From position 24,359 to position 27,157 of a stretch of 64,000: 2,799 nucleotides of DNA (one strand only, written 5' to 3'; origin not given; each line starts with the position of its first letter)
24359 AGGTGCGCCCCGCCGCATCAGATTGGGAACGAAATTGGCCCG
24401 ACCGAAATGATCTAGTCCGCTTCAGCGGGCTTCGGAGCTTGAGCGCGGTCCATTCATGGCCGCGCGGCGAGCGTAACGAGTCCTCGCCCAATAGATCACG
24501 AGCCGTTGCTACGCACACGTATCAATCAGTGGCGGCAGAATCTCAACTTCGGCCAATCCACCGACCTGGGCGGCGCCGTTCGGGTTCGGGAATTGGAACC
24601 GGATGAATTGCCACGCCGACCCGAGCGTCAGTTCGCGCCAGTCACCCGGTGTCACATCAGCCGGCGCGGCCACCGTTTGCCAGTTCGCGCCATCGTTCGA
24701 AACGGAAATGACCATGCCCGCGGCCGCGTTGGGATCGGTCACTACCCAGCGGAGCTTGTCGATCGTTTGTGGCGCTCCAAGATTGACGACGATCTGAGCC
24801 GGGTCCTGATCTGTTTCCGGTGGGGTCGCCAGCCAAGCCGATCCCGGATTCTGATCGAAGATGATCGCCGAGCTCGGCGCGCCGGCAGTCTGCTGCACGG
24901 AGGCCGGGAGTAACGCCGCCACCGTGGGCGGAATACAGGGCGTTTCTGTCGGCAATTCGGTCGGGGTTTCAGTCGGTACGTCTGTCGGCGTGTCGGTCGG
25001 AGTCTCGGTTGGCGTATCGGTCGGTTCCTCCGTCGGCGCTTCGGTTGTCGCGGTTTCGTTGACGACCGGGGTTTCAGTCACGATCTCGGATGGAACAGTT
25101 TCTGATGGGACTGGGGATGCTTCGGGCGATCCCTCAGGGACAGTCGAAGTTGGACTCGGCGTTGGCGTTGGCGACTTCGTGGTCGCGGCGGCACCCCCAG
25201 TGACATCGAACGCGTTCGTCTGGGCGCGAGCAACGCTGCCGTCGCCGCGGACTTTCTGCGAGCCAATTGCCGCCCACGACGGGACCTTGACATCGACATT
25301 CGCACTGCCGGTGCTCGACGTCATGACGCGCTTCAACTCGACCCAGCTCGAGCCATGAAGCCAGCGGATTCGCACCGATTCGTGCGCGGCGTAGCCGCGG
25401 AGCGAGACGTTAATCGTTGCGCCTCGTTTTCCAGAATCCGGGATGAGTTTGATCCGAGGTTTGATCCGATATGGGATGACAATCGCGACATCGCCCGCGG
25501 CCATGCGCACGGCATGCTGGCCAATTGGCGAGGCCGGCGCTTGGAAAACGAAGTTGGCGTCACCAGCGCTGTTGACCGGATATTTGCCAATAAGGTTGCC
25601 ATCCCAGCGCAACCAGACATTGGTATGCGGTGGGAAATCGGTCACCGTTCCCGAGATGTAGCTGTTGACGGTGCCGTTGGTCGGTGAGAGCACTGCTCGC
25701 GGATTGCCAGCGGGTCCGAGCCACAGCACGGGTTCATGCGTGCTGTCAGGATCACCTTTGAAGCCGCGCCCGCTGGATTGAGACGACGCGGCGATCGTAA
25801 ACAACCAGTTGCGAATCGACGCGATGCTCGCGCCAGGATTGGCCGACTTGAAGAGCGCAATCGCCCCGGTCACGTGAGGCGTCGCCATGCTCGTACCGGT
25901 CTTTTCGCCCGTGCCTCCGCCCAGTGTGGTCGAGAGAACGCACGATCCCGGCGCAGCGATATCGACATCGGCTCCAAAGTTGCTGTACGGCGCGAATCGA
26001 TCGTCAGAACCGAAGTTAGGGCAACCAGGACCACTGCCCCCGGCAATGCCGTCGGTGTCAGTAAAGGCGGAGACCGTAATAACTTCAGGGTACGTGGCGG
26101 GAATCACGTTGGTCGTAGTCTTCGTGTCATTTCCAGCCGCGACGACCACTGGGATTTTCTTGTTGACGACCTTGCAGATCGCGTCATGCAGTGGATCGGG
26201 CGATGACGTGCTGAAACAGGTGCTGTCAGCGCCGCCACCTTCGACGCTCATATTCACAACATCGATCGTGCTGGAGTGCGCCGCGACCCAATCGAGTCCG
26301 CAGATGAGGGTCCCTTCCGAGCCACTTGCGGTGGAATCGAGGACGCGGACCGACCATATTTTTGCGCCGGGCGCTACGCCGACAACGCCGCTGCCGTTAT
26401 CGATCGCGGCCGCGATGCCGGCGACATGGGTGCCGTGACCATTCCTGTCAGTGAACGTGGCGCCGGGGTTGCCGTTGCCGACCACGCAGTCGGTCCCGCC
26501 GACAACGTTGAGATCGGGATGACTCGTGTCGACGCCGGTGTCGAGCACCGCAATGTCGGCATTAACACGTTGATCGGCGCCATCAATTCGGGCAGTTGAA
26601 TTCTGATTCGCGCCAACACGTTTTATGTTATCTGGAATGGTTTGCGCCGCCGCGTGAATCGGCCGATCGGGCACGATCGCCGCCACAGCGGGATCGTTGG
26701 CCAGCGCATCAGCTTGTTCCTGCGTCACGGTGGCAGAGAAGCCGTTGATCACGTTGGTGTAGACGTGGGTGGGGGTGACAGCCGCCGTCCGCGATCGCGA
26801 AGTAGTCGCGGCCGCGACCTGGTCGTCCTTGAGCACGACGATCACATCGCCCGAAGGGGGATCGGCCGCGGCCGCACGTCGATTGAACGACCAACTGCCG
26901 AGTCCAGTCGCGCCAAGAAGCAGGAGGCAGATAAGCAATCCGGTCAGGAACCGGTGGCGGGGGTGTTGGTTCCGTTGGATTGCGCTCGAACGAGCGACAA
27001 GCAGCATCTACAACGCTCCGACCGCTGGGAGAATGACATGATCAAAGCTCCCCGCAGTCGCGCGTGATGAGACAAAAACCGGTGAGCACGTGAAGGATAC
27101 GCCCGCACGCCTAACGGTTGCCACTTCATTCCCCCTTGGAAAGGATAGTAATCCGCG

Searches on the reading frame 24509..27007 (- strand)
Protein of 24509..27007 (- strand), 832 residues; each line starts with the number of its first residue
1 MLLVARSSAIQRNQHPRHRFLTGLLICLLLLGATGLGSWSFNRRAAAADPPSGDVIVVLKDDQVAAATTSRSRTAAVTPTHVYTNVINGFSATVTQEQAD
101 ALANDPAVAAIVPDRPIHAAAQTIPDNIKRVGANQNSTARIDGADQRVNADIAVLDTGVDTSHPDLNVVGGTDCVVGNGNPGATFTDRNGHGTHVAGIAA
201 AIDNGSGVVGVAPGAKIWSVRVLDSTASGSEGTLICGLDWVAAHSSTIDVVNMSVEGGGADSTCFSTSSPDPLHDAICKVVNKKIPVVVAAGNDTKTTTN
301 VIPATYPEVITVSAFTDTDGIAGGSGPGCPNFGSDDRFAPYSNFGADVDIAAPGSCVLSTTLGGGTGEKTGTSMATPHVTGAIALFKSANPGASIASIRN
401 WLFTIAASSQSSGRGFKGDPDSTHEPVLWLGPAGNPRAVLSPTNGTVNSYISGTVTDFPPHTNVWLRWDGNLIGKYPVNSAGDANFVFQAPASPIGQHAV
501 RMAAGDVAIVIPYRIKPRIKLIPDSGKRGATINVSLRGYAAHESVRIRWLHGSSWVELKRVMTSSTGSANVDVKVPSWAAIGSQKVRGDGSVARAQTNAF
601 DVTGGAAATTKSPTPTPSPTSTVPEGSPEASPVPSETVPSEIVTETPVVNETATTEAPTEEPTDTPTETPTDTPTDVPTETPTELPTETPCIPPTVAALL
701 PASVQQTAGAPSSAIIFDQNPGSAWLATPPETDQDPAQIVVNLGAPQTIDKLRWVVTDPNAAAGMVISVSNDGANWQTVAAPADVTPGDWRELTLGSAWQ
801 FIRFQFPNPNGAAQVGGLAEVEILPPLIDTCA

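Call 48: search_protein_families(library=pfam, proteins=[window:24509-27007:-], max_evalue=0.001)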
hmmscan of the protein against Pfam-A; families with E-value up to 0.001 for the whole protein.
window:24509-27007:- (832 aa): 5 families
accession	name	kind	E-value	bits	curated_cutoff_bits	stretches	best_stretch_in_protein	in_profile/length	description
PF00082.27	Peptidase_S8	-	1.3e-47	163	21.8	1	152-409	6-276/288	Subtilase family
PF00754.31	F5_F8_type_C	-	2.7e-10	40.9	28.2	1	707-820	9-126/127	F5/8 type C domain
PF05922.21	Inhibitor_I9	-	1.1e-08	36.1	21.2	1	69-119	31-81/82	Peptidase inhibitor I9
PF22633.2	F5_F8_type_C_2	-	8.2e-08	33.2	27.8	1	717-795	3-81/91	NedA-like, galactose-binding domain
PF04886.17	PT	-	0.00077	19.4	26.2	1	654-688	2-36/36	PT disordered repeat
